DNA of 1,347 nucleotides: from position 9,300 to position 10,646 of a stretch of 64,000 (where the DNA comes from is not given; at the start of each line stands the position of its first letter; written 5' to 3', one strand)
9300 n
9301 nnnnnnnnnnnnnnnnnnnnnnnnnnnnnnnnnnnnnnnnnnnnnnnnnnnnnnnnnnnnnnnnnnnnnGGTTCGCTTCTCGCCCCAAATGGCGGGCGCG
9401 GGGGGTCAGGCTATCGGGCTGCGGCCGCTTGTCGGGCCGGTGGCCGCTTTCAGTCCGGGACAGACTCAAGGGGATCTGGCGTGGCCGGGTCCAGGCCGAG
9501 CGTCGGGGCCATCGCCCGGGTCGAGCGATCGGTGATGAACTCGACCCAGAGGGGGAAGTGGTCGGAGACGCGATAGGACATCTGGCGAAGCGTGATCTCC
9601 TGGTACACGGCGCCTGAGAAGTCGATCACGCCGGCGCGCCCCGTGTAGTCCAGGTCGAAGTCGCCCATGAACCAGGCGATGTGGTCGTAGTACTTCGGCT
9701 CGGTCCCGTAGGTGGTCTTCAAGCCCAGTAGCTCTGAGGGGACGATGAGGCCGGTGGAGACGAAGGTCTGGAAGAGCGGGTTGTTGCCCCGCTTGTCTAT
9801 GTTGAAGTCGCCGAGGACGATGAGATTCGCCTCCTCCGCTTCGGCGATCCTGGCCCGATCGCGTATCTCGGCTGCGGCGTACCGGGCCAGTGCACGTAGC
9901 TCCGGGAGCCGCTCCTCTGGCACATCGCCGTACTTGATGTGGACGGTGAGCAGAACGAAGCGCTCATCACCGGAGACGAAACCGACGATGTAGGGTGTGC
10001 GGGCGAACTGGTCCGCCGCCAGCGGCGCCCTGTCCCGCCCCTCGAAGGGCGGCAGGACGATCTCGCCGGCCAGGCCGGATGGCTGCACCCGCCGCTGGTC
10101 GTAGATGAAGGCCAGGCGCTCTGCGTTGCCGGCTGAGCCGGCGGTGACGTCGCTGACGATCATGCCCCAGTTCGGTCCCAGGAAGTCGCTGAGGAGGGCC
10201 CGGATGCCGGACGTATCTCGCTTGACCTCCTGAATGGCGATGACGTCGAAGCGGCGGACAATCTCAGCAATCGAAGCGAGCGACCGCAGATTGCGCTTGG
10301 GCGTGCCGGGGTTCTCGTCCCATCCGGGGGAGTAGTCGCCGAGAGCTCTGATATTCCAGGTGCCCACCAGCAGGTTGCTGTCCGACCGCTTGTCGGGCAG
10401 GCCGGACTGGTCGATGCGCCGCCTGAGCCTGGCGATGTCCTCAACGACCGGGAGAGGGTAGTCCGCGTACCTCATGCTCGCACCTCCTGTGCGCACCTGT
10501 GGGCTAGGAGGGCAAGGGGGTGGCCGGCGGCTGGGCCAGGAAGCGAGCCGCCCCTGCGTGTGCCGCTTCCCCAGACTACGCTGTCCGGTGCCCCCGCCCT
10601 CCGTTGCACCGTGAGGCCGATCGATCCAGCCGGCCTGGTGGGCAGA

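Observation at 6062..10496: MalT-like STAND regulator flanked by a full-length and a decayed EEP nuclease/phosphatase paralog (diverged direct repeats)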

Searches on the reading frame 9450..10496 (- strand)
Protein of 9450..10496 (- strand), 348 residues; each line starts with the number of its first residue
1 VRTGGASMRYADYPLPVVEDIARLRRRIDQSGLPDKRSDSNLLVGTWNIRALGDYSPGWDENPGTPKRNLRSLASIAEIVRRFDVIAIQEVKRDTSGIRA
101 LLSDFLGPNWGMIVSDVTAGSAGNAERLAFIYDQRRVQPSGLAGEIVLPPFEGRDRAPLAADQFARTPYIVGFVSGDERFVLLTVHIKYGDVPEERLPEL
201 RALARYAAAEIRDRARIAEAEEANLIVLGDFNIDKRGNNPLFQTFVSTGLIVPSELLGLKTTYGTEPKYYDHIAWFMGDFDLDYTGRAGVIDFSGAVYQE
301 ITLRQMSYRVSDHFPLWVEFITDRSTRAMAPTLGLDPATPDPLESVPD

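Call 6: search_protein_families(library=pfam, proteins=[window:9450-10496:-], max_evalue=0.01)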
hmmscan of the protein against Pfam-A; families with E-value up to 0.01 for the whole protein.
window:9450-10496:- (348 aa): 1 family
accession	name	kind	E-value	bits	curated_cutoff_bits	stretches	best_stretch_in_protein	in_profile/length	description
PF03372.29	Exo_endo_phos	-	1.7e-10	41.4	24.5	1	45-235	1-158/225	Endonuclease/Exonuclease/phosphatase family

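Call 7: search_protein_families(library=ncbifam, proteins=[window:9450-10496:-], max_evalue=0.01)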
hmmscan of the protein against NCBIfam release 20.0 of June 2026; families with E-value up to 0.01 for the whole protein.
window:9450-10496:- (348 aa): 2 families
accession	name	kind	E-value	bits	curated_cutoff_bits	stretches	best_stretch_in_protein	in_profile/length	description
NF045851.1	mem_nucl_MnuA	subfamily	3.2e-11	43.8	185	1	44-250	1-222/317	MnuA family membrane nuclease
NF033681.1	ExeM_NucH_DNase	subfamily_domain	1.5e-05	24.1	300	1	84-232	288-445/546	ExeM/NucH family extracellular endonuclease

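Call 8: find_homologous_proteins(query=window:9450-10496:-)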
Query window:9450-10496:- (348 aa): 3592 proteins with E <= 0.001 among 8000 candidates; the best 120 are listed.
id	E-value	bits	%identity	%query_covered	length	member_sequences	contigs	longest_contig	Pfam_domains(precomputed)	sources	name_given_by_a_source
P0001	5.2e-210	715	96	98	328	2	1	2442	PF03372.30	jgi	jgi:endonuclease/exonuclease/phosphatase family metal-dependent hydrolase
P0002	7.7e-198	675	87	98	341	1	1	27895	PF03372.30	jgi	jgi:endonuclease/exonuclease/phosphatase family metal-dependent hydrolase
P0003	9.2e-194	661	85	98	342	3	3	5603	PF03372.30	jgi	jgi:endonuclease/exonuclease/phosphatase family metal-dependent hydrolase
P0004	8.8e-190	648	84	98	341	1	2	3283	PF03372.30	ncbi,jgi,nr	ncbi:MAG: hypothetical protein E3J64_08010 [Anaerolineales bacterium]|nr:MAG: hypothetical protein E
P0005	6.7e-175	599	78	98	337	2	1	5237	PF03372.30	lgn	-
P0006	4.3e-172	590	76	97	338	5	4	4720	PF03372.30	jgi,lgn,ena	-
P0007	5.3e-172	590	77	98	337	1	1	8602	PF03372.30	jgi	jgi:endonuclease/exonuclease/phosphatase family metal-dependent hydrolase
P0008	8.0e-172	589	77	98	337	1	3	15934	PF03372.30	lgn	-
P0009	7.1e-171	586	76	98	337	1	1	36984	PF03372.30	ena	-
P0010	1.5e-170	585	75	98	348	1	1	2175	PF03372.30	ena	-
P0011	2.5e-170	584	77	98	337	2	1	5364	PF03372.30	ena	-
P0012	9.2e-169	579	76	97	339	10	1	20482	PF03372.30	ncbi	-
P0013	9.9e-169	579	73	97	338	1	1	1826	PF03372.30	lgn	-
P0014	2.5e-168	578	75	98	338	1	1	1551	PF03372.30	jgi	-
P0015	3.1e-168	577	73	97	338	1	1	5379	PF03372.30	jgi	-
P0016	4.8e-168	577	75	98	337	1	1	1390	PF03372.30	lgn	-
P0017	1.0e-167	576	77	97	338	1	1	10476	PF03372.30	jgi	jgi:hypothetical protein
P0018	1.1e-167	576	73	97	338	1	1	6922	PF03372.30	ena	-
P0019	2.0e-167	575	74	98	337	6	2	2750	PF03372.30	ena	-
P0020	6.2e-167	573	75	98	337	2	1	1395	PF03372.30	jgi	jgi:endonuclease/exonuclease/phosphatase family metal-dependent hydrolase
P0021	6.7e-167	573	74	97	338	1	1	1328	PF03372.30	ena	-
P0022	5.1e-166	570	75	98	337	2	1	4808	PF03372.30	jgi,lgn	jgi:hypothetical protein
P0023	6.9e-166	570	74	98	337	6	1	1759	PF03372.30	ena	-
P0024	2.0e-165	568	75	98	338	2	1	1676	PF03372.30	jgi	-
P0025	2.2e-165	568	73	98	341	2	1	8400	PF03372.30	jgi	jgi:endonuclease/exonuclease/phosphatase family metal-dependent hydrolase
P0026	3.4e-162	558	72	98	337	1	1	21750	PF03372.30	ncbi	-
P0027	5.5e-162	557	73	97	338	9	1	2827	PF03372.30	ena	-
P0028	1.8e-161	555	74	98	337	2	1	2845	PF03372.30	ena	-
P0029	5.8e-161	554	72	98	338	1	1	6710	PF03372.30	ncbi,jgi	-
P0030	1.2e-160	552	73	97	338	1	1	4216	PF03372.30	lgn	-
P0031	1.3e-160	552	73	97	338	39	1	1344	PF03372.30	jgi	jgi:exonuclease III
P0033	1.1e-159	549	70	98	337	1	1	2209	PF03372.30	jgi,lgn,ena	-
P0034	1.1e-159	549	73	98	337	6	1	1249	PF03372.30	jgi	-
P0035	1.3e-159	549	72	98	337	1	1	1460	PF03372.30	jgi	-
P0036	3.6e-159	548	70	98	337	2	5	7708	PF03372.30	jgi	jgi:hypothetical protein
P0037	8.9e-159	546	73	98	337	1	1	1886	PF03372.30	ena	-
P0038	1.7e-158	545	70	100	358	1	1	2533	PF03372.30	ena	-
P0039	4.8e-158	544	71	98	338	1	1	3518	PF03372.30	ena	-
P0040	7.8e-158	543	78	89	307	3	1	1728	PF03372.30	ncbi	-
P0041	9.1e-158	543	73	98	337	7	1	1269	PF03372.30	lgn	-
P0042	1.2e-157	543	70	98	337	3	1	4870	PF03372.30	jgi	jgi:hypothetical protein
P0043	3.7e-157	541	75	91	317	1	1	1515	PF03372.30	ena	-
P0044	4.8e-157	541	73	98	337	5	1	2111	PF03372.30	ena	-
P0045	7.0e-157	540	71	98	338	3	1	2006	PF03372.30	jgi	jgi:endonuclease/exonuclease/phosphatase family metal-dependent hydrolase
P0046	2.9e-156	538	72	98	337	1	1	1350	PF03372.30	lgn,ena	-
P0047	3.0e-156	538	73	97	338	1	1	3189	PF03372.30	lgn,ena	-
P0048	6.0e-156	537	72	98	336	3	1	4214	PF03372.30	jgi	jgi:endonuclease/exonuclease/phosphatase family metal-dependent hydrolase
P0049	2.2e-155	535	71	97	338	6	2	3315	PF03372.30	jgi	-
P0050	3.1e-155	535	70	98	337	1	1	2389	PF03372.30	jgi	jgi:endonuclease/exonuclease/phosphatase family metal-dependent hydrolase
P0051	6.4e-155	534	69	98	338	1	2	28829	PF03372.30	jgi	-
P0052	1.2e-154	533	70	97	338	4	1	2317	PF03372.30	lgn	-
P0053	1.3e-154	533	73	98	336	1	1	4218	PF03372.30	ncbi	-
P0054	1.7e-154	532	71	97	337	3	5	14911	PF03372.30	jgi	-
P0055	1.9e-154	532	71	98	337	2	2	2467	PF03372.30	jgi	jgi:hypothetical protein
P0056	3.1e-154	531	72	97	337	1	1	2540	PF03372.30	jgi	jgi:endonuclease/exonuclease/phosphatase family metal-dependent hydrolase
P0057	6.4e-154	530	70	98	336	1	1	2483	PF03372.30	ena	-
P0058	6.7e-154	530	71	98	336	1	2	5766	PF03372.30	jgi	jgi:endonuclease/exonuclease/phosphatase family metal-dependent hydrolase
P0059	7.3e-154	530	70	98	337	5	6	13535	PF03372.30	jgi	jgi:endonuclease/exonuclease/phosphatase family metal-dependent hydrolase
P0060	8.7e-154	530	71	98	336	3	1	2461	PF03372.30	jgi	-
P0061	1.0e-153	530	70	97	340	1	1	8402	PF03372.30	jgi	jgi:endonuclease/exonuclease/phosphatase family metal-dependent hydrolase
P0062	1.5e-153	529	68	98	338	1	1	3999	PF03372.30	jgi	jgi:hypothetical protein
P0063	3.1e-153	528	70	98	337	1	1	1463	PF03372.30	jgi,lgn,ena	-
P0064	5.4e-153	527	71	97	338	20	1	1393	PF03372.30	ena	-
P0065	2.1e-152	525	71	97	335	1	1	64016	PF03372.30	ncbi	-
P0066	2.3e-152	525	70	98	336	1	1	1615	PF03372.30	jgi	-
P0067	4.1e-152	524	70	98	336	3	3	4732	PF03372.30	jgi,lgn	jgi:endonuclease/exonuclease/phosphatase family metal-dependent hydrolase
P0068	5.8e-152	524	70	98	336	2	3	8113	PF03372.30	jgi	jgi:endonuclease/exonuclease/phosphatase family metal-dependent hydrolase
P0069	8.4e-152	523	71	98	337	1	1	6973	PF03372.30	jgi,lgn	jgi:endonuclease/exonuclease/phosphatase family metal-dependent hydrolase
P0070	8.5e-152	523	70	98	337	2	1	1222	PF03372.30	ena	-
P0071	1.7e-151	522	70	97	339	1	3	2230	PF03372.30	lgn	-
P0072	1.8e-151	522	69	98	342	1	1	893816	PF03372.30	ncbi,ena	-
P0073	2.5e-151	522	69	98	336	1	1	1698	PF03372.30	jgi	jgi:hypothetical protein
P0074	3.4e-151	521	69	98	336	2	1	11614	PF03372.30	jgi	jgi:endonuclease/exonuclease/phosphatase family metal-dependent hydrolase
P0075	9.4e-151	520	70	98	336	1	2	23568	PF03372.30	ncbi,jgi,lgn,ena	jgi:endonuclease/exonuclease/phosphatase family metal-dependent hydrolase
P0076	9.9e-151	520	69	98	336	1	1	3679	PF03372.30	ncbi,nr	ncbi:MAG TPA: endonuclease/exonuclease/phosphatase family protein [Longimicrobiaceae bacterium]|nr:e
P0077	1.5e-150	519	71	98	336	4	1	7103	PF03372.30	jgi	jgi:endonuclease/exonuclease/phosphatase family metal-dependent hydrolase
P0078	1.5e-150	519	69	98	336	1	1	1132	PF03372.30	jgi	jgi:endonuclease/exonuclease/phosphatase family metal-dependent hydrolase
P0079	1.6e-150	519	67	98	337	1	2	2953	PF03372.30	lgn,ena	-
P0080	2.9e-150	518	70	97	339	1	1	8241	PF03372.30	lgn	-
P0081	3.2e-150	518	68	98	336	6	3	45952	PF03372.30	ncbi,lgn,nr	ncbi:hypothetical protein BH24GEM3_BH24GEM3_03880 [soil metagenome]|nr:endonuclease/exonuclease/phos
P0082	4.2e-150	518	67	97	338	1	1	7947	PF03372.30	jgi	jgi:hypothetical protein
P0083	5.1e-150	518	68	98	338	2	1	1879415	PF03372.30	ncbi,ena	-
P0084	6.0e-150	517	68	98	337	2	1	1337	PF03372.30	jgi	jgi:endonuclease/exonuclease/phosphatase family metal-dependent hydrolase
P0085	6.2e-150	517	70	98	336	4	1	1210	PF03372.30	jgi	jgi:endonuclease/exonuclease/phosphatase family metal-dependent hydrolase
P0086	7.4e-150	517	68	98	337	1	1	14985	PF03372.30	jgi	jgi:endonuclease/exonuclease/phosphatase family metal-dependent hydrolase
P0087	8.9e-150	517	71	98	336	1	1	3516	PF03372.30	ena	-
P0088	1.0e-149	517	69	98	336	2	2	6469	PF03372.30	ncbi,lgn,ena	-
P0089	1.0e-149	517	68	98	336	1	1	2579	PF03372.30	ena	-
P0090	1.6e-149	516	68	98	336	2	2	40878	PF03372.30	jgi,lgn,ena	-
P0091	2.2e-149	515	66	98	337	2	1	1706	PF03372.30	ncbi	-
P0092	2.8e-149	515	67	98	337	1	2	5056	PF03372.30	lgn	-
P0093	3.0e-149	515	71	98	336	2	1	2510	PF03372.30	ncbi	-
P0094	3.0e-149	515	70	99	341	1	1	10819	PF03372.30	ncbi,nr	ncbi:MAG: endonuclease/exonuclease/phosphatase family protein [Anaerolineae bacterium]|nr:endonuclea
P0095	3.1e-149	515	68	98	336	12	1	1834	PF03372.30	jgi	jgi:hypothetical protein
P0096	3.6e-149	515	70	98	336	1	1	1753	PF03372.30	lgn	-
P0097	3.8e-149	515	68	99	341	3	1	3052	PF03372.30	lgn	-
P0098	5.1e-149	514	67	97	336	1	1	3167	PF03372.30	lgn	-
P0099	6.2e-149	514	68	98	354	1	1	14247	PF03372.30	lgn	-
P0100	6.9e-149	514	69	98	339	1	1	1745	PF03372.30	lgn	-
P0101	9.9e-149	513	68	98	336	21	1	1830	PF03372.30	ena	-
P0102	1.2e-148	513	69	98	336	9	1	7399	PF03372.30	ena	-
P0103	2.0e-148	512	68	98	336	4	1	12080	PF03372.30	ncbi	-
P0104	2.2e-148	512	68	97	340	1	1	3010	PF03372.30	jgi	jgi:endonuclease/exonuclease/phosphatase family metal-dependent hydrolase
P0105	3.3e-148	512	69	98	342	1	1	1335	PF03372.30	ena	-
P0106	3.7e-148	511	69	97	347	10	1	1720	PF03372.30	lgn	-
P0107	4.5e-148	511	67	98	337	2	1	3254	PF03372.30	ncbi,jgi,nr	ncbi:MAG: endonuclease/exonuclease/phosphatase family protein [Anaerolineae bacterium]|jgi:endonucle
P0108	4.6e-148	511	69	98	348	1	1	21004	PF03372.30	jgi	jgi:endonuclease/exonuclease/phosphatase family metal-dependent hydrolase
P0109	4.6e-148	511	68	98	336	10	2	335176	PF03372.30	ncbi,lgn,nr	ncbi:MAG: deoxyribonuclease [Chloroflexota bacterium]|nr:MAG: deoxyribonuclease [Chloroflexota bacte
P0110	4.7e-148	511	67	98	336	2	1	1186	PF03372.30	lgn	-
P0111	4.7e-148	511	69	98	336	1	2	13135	PF03372.30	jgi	jgi:endonuclease/exonuclease/phosphatase family metal-dependent hydrolase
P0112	7.1e-148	510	69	97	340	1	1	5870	PF03372.30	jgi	jgi:endonuclease/exonuclease/phosphatase family metal-dependent hydrolase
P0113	1.1e-147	510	68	98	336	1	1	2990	PF03372.30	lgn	-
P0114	1.3e-147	510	66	97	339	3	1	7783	PF03372.30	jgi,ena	-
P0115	1.3e-147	510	70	98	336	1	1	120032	PF03372.30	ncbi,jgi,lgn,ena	-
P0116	1.4e-147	510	68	98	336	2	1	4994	PF03372.30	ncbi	-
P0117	1.7e-147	509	66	100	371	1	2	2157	PF03372.30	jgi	jgi:exonuclease III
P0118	1.8e-147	509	67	99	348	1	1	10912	PF03372.30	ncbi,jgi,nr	ncbi:MAG TPA: endonuclease/exonuclease/phosphatase family protein [Longimicrobium sp.]|nr:endonuclea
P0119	1.9e-147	509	67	98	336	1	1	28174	PF03372.30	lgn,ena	-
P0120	1.9e-147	509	69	97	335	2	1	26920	PF03372.30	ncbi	ncbi:MAG: endonuclease/exonuclease/phosphatase family protein [Anaerolineae bacterium]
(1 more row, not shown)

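Call 9: find_related_loci(query=window:9450-10496:-, collection=genome_contigs, flank=10000)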
Query window:9450-10496:- (348 aa) in genome_contigs; peptide patterns used: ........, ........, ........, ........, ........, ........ (x = any residue, [..] = any of these).
284 stretches matched a pattern; 155 encode a relative of the query (tblastn E <= 1e-3); the best 80 are kept; 80 distinct loci.
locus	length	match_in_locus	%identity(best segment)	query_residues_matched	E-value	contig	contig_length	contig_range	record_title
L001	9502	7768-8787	72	5-348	1e-164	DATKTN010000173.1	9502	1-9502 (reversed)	MAG TPA_asm: Anaerolineae bacterium isolate SMAG_U14082 k141_2146972, whole genome shotgun sequence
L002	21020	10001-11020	72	4-348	9e-163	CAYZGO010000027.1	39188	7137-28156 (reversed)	MAG TPA_asm: uncultured Anaerolineales bacterium isolate binchicken_co100_350 genome assembly, contig: NODE_1452_length_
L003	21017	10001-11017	70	4-346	6e-158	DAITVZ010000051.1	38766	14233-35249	MAG TPA_asm: Chloroflexota bacterium isolate CTOTU19863 NODE_1018_length_38766_cov_8.398931, whole genome shotgun sequen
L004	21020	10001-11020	68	4-348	4e-157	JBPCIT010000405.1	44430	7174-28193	MAG: Longimicrobiaceae bacterium isolate TH_ant_mag_7 S1Ck127_7107129_flag_0_multi_9.9621_len_44430, whole genome shotgu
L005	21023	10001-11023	67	3-348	1e-152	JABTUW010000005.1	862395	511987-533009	MAG: Anaerolineales bacterium isolate H5_CFX7 seq005, whole genome shotgun sequence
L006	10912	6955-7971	67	6-348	3e-152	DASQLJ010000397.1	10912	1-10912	MAG TPA_asm: Longimicrobium sp. isolate SMAG_U11935 k141_188948, whole genome shotgun sequence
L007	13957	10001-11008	70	8-348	8e-151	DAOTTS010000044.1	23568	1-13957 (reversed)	MAG TPA_asm: Anaerolineae bacterium isolate F14_17 k111_1633439, whole genome shotgun sequence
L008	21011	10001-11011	67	7-348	1e-150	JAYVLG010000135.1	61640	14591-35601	MAG: Sulfurirhabdus sp. isolate GL54_UP_metabat_36 GL54_UP_metabat_36_134, whole genome shotgun sequence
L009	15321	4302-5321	66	4-348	2e-150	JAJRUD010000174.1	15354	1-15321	MAG: Chloroflexota bacterium isolate Dive96_bin10.148 k141_3251023, whole genome shotgun sequence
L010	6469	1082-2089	69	8-348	1e-149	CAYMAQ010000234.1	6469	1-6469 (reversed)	MAG TPA_asm: uncultured Anaerolineales bacterium isolate binchicken_co8_172 genome assembly, contig: NODE_23850_length_6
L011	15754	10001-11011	64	8-348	7e-149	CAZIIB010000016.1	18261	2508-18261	MAG TPA_asm: uncultured Thermoanaerobaculia bacterium isolate SRP214966_co3_65 genome assembly, contig: NODE_4260_length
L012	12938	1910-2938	63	1-348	6e-147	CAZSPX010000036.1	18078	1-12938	MAG TPA_asm: uncultured Anaerolineaceae bacterium isolate SRP173033_co2_38 genome assembly, contig: NODE_1300_length_180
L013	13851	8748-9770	66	8-348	4e-146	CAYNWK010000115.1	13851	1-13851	MAG TPA_asm: uncultured Anaerolineaceae bacterium isolate SRP214966_co2_130 genome assembly, contig: NODE_7170_length_13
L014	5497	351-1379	65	1-348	1e-146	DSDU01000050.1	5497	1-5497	MAG TPA_asm: Deltaproteobacteria bacterium isolate SpSt-1226 Ga0129302_1009823, whole genome shotgun sequence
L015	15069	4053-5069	63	5-348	4e-145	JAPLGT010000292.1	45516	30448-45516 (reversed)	MAG: Chloroflexota bacterium isolate LacPavin_0818_WC45_MAG_50_14 LacPavin_0818_WC45_scaffold_165430, whole genome shotg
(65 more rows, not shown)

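Call 11: find_encoding_contigs(protein=P0002, flank=10000, max_places=4)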
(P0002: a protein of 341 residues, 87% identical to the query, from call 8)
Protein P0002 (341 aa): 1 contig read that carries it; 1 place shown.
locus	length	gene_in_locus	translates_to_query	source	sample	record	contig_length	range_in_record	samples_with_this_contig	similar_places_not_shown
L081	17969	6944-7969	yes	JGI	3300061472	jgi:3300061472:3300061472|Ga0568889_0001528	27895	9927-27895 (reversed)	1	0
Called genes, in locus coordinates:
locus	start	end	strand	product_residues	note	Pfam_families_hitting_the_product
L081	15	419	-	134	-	PF12172:zf-ChsH2 (weak), PF01796:OB_ChsH2_C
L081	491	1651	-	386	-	PF00108:Thiolase_N, PF02803:Thiolase_C, PF22691:Thiolase_C_1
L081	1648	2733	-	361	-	PF08540:HMG_CoA_synt_C (faint), PF08541:ACP_syn_III_C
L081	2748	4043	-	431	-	PF00368:HMG-CoA_red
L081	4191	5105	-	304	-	PF01522:Polysacc_deac_1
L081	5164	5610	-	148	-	-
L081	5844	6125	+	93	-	-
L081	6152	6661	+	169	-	PF06966:DUF1295 (weak), PF04191:PEMT, PF04140:ICMT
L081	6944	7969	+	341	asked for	PF03372:Exo_endo_phos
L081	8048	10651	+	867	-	PF13191:AAA_16 (weak), PF13401:AAA_22 (faint), PF25873:WHD_MalT, PF17874:TPR_MalT, PF00196:GerE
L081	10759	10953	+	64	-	-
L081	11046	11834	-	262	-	PF00672:HAMP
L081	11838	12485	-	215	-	PF26309:DUF8082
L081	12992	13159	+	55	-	-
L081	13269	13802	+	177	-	PF14557:AphA_like, PF03551:PadR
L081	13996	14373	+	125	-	PF01980:TrmO_N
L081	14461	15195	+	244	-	PF02517:Rce1-like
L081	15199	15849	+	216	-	PF00583:Acetyltransf_1, PF13508:Acetyltransf_7, PF08445:FR47, PF13673:Acetyltransf_10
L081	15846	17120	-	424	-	PF04015:DUF362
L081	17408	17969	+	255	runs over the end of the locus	-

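Call 12: find_encoding_contigs(protein=P0001, flank=10000, max_places=4)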
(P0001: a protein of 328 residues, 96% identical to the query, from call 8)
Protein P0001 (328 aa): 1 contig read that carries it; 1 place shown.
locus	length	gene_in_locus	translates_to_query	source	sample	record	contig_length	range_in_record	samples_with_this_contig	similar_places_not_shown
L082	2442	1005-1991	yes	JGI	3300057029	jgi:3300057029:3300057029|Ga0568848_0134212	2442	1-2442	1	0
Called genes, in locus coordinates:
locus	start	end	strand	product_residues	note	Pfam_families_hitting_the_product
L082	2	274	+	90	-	?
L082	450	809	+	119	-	PF04191:PEMT, PF04140:ICMT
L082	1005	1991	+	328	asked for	PF03372:Exo_endo_phos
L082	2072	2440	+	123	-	?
